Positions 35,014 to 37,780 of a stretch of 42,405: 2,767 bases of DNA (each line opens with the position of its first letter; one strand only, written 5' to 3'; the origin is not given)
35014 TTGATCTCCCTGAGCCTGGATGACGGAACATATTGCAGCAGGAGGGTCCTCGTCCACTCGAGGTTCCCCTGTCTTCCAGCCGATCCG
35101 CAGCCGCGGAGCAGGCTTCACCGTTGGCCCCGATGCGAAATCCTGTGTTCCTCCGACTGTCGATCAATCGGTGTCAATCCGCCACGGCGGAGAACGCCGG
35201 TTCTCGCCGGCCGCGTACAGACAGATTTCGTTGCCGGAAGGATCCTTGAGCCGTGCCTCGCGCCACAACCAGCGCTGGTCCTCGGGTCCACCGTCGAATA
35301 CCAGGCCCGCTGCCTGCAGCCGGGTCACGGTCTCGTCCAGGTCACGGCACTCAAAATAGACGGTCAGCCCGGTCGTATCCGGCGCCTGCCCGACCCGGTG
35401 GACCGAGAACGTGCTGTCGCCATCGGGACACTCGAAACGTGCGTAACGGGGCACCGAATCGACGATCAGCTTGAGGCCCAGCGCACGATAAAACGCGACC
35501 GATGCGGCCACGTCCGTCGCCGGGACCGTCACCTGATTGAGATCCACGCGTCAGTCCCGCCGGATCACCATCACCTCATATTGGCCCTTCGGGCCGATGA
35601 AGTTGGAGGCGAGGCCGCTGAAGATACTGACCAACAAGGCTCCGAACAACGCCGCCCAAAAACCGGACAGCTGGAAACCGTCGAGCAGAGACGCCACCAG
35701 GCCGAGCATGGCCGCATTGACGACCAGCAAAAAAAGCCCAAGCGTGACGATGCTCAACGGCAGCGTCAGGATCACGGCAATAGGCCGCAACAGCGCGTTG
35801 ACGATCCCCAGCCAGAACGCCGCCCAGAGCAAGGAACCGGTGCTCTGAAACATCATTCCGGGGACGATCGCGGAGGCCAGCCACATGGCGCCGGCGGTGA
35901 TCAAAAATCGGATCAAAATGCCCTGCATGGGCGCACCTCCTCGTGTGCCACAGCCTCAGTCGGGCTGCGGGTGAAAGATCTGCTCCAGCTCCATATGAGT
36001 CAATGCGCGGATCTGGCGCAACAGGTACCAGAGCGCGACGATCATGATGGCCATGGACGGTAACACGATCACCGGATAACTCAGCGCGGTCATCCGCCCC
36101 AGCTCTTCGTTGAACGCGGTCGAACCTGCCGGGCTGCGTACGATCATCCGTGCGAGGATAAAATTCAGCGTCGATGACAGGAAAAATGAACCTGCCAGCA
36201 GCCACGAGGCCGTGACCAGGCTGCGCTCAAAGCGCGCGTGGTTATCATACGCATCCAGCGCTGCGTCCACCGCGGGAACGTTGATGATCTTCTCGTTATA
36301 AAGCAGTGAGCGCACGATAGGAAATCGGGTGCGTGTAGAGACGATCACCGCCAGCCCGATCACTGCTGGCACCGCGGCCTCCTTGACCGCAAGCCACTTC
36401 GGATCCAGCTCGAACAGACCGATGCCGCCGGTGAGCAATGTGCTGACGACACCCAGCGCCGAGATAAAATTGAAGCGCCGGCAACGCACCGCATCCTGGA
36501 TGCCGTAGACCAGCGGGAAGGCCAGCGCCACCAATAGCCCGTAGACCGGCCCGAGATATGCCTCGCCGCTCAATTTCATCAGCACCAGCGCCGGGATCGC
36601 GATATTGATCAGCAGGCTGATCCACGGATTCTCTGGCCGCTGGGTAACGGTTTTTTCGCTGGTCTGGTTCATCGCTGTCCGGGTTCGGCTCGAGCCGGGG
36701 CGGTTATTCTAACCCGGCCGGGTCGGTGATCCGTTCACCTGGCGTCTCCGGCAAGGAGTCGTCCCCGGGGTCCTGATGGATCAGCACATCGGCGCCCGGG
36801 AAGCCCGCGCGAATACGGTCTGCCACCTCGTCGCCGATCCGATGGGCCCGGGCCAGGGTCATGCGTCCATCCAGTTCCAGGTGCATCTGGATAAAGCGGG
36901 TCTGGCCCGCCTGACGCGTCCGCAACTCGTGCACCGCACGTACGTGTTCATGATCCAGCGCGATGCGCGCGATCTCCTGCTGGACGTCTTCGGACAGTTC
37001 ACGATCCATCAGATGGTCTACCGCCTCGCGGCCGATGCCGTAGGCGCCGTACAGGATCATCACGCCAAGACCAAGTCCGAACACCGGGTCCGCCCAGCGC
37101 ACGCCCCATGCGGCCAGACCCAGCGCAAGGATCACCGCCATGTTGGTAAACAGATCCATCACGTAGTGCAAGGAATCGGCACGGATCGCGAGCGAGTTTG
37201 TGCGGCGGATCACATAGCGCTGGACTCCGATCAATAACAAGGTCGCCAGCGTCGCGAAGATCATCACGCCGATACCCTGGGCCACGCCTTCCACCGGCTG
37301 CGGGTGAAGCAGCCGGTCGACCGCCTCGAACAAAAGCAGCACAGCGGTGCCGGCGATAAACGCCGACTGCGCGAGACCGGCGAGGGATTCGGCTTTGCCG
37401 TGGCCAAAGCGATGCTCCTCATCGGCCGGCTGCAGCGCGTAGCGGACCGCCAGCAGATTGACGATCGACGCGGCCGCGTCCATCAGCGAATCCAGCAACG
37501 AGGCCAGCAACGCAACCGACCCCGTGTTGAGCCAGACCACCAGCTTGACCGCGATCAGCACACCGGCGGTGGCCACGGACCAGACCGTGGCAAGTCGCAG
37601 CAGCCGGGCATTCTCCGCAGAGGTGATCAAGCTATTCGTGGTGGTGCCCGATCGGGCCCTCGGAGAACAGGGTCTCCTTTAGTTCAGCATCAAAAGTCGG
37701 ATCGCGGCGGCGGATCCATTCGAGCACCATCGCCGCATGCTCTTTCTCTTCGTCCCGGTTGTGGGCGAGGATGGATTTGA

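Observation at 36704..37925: Encapsulated-ferritin homologue with no targeting peptide and no encapsulin, translationally coupled to a FieF-type CDF exporter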

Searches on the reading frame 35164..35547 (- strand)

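Call 3: search_protein_families(library=pfam, proteins=[window:35164-35547:-], max_evalue=0.01)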
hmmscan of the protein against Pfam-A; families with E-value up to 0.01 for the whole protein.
window:35164-35547:- (127 aa): 4 families
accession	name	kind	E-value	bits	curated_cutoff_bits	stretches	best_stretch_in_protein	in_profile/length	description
PF00903.31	Glyoxalase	-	1.2e-13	52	20.6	1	3-110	2-121/121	Glyoxalase/Bleomycin resistance protein/Dioxygenase superfamily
PF18029.7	Glyoxalase_6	-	8.3e-08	33.3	23.6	1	5-110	1-105/106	Glyoxalase-like domain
PF22677.2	Ble-like_N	-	6.6e-05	23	24.5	1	8-39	7-39/41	Bleomycin resistance protein-like N-terminal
PF12681.13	Glyoxalase_2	-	0.0065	16.8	30.1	0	57-108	59-111/118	Glyoxalase-like domain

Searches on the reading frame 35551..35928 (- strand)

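Call 3: search_protein_families(library=pfam, proteins=[window:35551-35928:-], max_evalue=0.01)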
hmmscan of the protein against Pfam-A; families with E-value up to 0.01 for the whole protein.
window:35551-35928:- (125 aa): 1 family
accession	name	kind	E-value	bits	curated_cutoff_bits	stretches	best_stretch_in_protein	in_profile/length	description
PF04020.18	Phage_holin_4_2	-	5e-30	104.6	28.8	1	3-105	2-104/105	Mycobacterial 4 TMS phage holin, superfamily IV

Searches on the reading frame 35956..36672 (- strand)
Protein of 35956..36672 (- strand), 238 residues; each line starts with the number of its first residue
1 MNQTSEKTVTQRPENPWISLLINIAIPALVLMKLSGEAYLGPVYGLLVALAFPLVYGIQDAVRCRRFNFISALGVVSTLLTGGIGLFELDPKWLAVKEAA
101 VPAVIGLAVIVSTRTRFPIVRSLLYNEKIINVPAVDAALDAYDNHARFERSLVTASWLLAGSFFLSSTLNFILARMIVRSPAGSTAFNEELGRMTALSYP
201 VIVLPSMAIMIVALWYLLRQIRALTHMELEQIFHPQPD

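Call 3: search_protein_families(library=pfam, proteins=[window:35956-36672:-], max_evalue=0.01)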
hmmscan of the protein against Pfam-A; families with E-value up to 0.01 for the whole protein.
window:35956-36672:- (238 aa): 0 families

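Call 4: search_protein_families(library=ncbifam, proteins=[window:35956-36672:-], max_evalue=0.01)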
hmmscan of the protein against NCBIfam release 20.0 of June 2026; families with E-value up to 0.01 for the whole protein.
window:35956-36672:- (238 aa): 1 family
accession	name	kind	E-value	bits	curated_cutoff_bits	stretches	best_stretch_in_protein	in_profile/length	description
NF041646.1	VC0807_fam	subfamily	1.5e-54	184.6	65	1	16-215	2-189/189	VC0807 family protein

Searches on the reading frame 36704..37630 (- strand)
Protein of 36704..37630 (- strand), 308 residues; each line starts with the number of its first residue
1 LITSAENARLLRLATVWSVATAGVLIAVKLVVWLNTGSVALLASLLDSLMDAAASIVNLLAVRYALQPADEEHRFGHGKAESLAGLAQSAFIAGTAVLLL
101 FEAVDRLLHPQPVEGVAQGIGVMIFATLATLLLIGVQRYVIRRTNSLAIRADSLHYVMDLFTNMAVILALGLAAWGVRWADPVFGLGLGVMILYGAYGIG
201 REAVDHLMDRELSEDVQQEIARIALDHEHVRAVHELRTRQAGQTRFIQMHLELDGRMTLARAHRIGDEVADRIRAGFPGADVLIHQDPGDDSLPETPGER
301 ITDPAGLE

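Call 3: search_protein_families(library=pfam, proteins=[window:36704-37630:-], max_evalue=0.01)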
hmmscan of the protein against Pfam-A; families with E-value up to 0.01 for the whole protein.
window:36704-37630:- (308 aa): 2 families
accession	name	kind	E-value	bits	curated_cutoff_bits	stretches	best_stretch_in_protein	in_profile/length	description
PF01545.26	Cation_efflux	-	1.3e-43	149.5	26.6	1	18-208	4-198/198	Cation efflux family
PF16916.11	ZT_dimer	-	7.7e-25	87.1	26.7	1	212-288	1-77/78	Dimerisation domain of Zinc Transporter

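Call 4: search_protein_families(library=ncbifam, proteins=[window:36704-37630:-], max_evalue=0.01)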
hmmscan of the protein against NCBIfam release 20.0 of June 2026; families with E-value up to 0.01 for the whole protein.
window:36704-37630:- (308 aa): 10 families
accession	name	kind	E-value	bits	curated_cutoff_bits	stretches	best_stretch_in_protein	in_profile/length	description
NF050169.1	CatEfflxFieF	equivalog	4.8e-115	383.6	420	1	9-288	2-281/282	cation efflux pump FieF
NF007064.0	PRK09509.1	equivalog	7.4e-110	366.6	447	1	6-289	4-287/300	CDF family cation-efflux transporter FieF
TIGR01297.1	CDF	superfamily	1.9e-70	237.4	82.35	1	15-288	5-282/285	cation diffusion facilitator family transporter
NF052621.1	MngEfTpMntE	equivalog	2.2e-50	171.7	500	1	12-291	4-284/293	manganese efflux transporter MntE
NF033615.1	CDF_MamM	equivalog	2e-37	129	350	1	14-274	11-273/290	magnetosome biogenesis CDF transporter MamM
NF033616.1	CDF_MamB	equivalog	8.2e-32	110.8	350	1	15-275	9-269/284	magnetosome biogenesis CDF transporter MamB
NF052602.1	Zn_efflux_Cdf31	equivalog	3e-28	99.1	460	1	24-290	19-291/299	CDF family zinc efflux transporter Cdf31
NF040994.1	MamV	equivalog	1.2e-24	87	500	1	28-280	27-278/319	CDF transporter MamV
NF002923.0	PRK03557.1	equivalog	6.3e-23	81.5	408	1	6-252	16-258/313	CDF family zinc transporter ZitB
NF033827.1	CDF_efflux_DmeF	equivalog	2e-17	63.5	250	2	15-120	18-123/309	CDF family Co(II)/Ni(II) efflux transporter DmeF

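Call 36: search_solved_structures(query=window:36704-37630:-, show_alignments=1)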
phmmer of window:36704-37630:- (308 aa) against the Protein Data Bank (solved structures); distinct sequences matched with E-value up to 0.001: 17.
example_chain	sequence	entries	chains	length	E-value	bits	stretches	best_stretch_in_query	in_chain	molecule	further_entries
2qfi_A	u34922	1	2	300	5.1e-85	288.8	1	8-289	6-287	Ferrous-iron efflux pump fieF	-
3h90_A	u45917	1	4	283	1.3e-83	284.2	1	13-288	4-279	Ferrous-iron efflux pump fieF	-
5vrf_B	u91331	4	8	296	1.6e-83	283.9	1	11-289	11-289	Cadmium and zinc efflux pump FieF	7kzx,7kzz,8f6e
3j1z_P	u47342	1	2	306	1.6e-83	283.9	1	11-289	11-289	Cation efflux family protein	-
8f6j_B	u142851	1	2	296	2.3e-82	280.1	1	11-288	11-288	Cadmium and zinc efflux pump FieF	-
8f6f_A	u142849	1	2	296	2.4e-82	280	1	11-289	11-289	Cadmium and zinc efflux pump FieF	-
8f6h_A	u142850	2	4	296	2.5e-82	280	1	11-289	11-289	Cadmium and zinc efflux pump FieF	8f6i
8f6k_A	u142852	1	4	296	6e-81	275.5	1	11-288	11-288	Cadmium and zinc efflux pump FieF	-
8zb0_A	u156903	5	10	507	2.9e-09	40.2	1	23-129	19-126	Proton-coupled zinc antiporter SLC30A1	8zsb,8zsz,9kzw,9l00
8xm6_B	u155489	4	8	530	3.3e-09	40.1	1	23-129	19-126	Proton-coupled zinc antiporter SLC30A1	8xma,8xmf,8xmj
3byp_A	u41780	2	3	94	7.9e-09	38.8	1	217-291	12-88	CzrB protein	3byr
8j2g_A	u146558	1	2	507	1.4e-08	38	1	23-129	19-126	Proton-coupled zinc antiporter SLC30A1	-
7y5g_B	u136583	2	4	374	4.6e-07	33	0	144-295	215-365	Zinc transporter 8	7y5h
8j7t_A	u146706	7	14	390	3.8e-05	26.7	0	32-114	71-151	Zinc transporter 7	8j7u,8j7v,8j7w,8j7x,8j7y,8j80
6vda_A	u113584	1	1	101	0.0002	24.3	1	215-289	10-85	ZT_dimer domain-containing protein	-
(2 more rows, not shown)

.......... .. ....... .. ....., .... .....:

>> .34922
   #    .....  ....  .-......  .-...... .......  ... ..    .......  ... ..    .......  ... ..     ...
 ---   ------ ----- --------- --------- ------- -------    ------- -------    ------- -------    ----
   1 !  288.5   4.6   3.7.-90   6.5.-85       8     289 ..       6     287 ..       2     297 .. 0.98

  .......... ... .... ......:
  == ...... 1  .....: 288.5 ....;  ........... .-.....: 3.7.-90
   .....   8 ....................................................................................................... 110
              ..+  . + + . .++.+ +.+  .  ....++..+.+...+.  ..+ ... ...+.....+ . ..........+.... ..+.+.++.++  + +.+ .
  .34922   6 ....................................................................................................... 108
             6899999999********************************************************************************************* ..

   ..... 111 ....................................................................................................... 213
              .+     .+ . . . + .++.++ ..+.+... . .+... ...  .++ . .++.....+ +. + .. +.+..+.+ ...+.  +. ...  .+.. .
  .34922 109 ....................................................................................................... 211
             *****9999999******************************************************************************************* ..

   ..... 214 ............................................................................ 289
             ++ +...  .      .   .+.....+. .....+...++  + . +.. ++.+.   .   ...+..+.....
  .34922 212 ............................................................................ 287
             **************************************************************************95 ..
